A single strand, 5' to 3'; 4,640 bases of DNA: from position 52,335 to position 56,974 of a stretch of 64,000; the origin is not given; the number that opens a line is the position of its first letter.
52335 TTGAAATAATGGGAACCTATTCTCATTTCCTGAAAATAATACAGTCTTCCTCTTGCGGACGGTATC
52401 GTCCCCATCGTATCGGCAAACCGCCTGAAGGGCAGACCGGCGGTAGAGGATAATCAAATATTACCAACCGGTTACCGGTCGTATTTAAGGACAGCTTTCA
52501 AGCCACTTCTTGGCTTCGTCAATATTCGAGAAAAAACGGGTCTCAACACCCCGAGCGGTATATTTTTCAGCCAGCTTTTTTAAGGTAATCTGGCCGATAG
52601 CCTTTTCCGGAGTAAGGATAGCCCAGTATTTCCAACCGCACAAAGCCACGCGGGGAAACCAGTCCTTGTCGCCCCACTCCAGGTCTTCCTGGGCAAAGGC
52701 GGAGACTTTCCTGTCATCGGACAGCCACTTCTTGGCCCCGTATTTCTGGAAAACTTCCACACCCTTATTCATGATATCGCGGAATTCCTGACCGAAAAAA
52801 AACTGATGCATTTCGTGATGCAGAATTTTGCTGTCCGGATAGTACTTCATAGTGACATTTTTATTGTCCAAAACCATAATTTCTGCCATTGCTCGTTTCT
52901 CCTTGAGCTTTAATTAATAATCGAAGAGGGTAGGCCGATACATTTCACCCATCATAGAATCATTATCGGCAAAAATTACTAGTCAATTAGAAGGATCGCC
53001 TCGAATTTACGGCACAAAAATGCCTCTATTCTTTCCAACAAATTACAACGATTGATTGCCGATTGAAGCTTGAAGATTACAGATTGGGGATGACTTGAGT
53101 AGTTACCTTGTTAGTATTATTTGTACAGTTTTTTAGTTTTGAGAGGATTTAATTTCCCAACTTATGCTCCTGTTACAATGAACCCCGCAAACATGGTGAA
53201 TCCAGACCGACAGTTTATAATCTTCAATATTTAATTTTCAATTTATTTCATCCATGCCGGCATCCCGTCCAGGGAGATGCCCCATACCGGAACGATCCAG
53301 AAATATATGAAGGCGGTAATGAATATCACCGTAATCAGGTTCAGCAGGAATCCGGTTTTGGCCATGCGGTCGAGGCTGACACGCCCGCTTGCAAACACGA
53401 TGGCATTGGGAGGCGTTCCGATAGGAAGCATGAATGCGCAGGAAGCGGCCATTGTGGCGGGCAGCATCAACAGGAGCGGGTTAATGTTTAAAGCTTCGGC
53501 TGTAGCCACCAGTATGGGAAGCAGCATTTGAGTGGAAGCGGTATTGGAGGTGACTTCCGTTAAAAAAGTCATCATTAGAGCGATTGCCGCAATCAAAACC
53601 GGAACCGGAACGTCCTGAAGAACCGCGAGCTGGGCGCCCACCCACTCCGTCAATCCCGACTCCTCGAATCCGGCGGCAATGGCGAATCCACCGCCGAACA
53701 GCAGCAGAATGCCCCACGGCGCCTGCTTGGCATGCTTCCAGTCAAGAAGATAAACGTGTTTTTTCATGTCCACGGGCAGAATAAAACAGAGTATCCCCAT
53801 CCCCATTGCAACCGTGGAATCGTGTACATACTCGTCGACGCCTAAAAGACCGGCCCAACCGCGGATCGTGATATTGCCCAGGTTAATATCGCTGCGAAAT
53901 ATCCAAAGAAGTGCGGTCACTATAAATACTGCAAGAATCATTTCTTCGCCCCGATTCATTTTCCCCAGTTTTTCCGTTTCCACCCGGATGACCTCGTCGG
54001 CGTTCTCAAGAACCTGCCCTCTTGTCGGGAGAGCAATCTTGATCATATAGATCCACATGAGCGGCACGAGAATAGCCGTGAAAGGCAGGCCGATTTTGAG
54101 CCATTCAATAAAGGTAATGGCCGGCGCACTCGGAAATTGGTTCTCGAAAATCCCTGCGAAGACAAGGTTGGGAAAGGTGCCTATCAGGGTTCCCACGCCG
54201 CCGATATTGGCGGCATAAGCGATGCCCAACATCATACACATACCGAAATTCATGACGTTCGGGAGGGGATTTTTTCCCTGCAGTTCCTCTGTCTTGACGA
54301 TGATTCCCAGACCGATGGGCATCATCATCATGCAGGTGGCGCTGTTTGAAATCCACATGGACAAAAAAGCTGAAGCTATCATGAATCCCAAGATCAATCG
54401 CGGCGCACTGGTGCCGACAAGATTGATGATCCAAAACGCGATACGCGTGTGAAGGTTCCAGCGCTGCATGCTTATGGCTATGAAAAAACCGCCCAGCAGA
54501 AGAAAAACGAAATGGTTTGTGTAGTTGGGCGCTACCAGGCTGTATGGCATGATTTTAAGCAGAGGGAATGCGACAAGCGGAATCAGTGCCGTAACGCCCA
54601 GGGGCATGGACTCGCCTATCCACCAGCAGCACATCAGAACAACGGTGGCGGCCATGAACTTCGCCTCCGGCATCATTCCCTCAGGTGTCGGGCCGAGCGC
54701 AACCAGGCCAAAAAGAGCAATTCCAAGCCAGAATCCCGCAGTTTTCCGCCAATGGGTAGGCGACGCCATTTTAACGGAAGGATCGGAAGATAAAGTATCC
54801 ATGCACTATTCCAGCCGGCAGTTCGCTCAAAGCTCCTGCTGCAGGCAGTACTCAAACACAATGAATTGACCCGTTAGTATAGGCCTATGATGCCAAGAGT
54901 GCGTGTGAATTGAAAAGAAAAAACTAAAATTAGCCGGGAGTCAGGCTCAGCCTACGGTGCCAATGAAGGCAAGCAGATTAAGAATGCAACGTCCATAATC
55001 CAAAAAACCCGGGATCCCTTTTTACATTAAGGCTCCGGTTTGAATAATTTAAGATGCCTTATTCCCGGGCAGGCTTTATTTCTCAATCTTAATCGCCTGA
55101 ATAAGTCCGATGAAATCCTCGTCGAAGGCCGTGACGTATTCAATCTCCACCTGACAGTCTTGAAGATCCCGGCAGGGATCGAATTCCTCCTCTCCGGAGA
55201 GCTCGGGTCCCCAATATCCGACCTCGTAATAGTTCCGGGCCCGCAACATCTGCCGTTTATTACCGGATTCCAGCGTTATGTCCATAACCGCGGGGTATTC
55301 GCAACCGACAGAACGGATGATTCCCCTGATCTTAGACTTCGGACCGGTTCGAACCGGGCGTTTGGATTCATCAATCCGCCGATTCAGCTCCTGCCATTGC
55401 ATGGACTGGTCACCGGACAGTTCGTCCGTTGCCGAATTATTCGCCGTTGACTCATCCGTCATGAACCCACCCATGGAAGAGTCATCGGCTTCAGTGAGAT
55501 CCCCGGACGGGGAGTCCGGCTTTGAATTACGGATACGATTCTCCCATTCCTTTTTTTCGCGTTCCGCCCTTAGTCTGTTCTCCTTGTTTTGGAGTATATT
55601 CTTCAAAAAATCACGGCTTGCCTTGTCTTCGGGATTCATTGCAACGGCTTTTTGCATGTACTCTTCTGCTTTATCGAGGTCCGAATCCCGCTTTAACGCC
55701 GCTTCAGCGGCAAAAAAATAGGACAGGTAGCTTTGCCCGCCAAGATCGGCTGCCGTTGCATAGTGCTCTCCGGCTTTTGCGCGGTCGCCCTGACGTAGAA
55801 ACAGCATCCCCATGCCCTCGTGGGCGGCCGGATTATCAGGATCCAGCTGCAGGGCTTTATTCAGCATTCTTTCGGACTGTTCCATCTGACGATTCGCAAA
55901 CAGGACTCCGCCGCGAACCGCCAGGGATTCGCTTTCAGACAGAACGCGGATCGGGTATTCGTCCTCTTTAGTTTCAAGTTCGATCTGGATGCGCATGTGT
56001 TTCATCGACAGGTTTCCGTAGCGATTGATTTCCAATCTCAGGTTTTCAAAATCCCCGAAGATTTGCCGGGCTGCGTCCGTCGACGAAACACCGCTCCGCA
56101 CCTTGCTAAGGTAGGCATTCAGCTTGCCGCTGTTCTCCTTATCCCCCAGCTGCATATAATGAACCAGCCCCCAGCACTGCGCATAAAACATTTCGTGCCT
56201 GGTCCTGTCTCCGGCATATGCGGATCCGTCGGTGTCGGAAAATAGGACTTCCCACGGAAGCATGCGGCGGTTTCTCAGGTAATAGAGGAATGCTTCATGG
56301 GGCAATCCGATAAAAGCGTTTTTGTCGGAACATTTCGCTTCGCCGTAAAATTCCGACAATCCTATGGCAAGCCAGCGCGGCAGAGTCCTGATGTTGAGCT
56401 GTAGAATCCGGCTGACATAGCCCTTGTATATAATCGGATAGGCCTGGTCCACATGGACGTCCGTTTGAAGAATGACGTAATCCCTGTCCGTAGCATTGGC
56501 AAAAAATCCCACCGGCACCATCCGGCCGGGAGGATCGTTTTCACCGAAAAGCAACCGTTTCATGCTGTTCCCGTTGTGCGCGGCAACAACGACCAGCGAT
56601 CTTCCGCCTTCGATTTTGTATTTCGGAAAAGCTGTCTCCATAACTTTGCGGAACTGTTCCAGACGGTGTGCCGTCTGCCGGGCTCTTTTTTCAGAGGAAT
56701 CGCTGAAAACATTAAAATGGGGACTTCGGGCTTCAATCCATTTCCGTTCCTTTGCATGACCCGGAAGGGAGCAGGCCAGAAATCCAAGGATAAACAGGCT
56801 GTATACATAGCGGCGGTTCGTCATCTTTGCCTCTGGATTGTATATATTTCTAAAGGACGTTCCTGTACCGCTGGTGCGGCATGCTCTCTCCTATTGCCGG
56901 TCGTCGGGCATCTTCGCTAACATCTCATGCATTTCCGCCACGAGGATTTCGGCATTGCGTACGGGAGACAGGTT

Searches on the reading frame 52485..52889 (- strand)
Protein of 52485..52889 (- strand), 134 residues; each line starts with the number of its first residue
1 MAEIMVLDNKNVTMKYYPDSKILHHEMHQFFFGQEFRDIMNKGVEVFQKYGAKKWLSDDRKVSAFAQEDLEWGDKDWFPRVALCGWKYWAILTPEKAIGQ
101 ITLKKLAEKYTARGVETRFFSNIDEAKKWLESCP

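Call 3: search_protein_families(library=pfam, proteins=[window:52485-52889:-])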
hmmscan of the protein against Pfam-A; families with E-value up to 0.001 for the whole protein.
window:52485-52889:- (134 aa): 1 family
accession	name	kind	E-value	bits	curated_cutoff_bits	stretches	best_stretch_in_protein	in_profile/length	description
PF11964.13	SpoIIAA-like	-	0.0003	21.9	25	1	33-131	12-106/106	SpoIIAA-like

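Call 4: search_protein_families(library=ncbifam, proteins=[window:52485-52889:-])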
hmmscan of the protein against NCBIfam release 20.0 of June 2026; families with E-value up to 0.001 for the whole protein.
window:52485-52889:- (134 aa): 0 families

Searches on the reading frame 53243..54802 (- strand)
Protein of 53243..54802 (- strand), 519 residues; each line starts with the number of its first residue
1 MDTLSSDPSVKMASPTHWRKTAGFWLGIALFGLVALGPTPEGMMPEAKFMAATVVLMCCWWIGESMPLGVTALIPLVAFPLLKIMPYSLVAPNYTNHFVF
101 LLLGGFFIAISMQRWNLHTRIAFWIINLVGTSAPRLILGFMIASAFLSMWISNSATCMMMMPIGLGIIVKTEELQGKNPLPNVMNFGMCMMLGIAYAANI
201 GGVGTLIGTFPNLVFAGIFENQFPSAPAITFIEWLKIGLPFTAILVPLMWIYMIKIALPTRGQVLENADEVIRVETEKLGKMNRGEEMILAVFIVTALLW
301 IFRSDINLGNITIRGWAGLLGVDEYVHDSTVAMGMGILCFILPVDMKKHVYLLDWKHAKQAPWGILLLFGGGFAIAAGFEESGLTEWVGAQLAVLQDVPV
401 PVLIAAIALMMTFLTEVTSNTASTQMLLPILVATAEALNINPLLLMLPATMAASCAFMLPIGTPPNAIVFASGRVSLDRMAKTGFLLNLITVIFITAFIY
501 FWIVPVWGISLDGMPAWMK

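Call 3: search_protein_families(library=pfam, proteins=[window:53243-54802:-])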
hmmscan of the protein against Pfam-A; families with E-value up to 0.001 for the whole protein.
window:53243-54802:- (519 aa): 2 families
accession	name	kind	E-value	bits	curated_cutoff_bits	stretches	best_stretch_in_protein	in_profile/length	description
PF00939.25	Na_sulph_symp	-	7e-76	256.6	27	1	24-504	7-468/472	Sodium:sulfate symporter transmembrane region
PF03600.22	CitMHS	-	2.8e-52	178.3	31.9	2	60-445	3-331/336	Citrate transporter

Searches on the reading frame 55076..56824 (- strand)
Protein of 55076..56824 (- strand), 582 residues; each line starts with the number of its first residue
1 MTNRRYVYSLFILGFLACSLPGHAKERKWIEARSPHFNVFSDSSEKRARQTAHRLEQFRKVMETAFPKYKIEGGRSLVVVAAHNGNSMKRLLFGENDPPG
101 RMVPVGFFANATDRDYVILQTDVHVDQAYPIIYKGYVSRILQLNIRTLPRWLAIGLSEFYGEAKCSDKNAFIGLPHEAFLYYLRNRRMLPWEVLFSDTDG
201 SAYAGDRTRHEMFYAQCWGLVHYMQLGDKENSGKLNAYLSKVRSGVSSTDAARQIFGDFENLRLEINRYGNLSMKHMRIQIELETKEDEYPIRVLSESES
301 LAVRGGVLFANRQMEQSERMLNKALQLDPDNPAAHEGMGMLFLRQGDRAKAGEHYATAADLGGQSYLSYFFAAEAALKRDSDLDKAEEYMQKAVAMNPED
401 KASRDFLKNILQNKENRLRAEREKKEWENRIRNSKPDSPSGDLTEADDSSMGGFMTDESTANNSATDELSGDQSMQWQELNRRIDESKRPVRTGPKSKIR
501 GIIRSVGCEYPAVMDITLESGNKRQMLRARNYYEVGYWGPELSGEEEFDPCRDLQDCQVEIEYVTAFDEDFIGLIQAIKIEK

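Call 8: search_protein_families(library=pfam, proteins=[window:55076-56824:-])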
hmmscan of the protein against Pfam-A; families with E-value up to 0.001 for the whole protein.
window:55076-56824:- (582 aa): 8 families
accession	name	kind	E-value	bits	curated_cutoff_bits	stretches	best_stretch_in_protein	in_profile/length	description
PF07719.23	TPR_2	-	1.3e-08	34.7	27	0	300-331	3-34/34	Tetratricopeptide repeat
PF13432.12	TPR_16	-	6e-08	33.4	32.7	2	308-364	7-63/65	Tetratricopeptide repeat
PF00515.34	TPR_1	-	1.6e-07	31.3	27.8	0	301-331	4-34/34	Tetratricopeptide repeat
PF13428.12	TPR_14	-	9.9e-07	29.3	23.5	0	302-339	5-42/44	Tetratricopeptide repeat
PF13181.12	TPR_8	-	2.3e-06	27.8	25.7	0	381-400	15-34/34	Tetratricopeptide repeat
PF14559.12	TPR_19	-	2.4e-06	28.2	25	1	308-359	1-52/68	Tetratricopeptide repeat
PF13414.12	TPR_11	-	2.3e-05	24.4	26.8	1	321-346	17-42/42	TPR repeat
PF13424.12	TPR_12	-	7.2e-05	23.3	30.1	0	333-397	4-75/77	Tetratricopeptide repeat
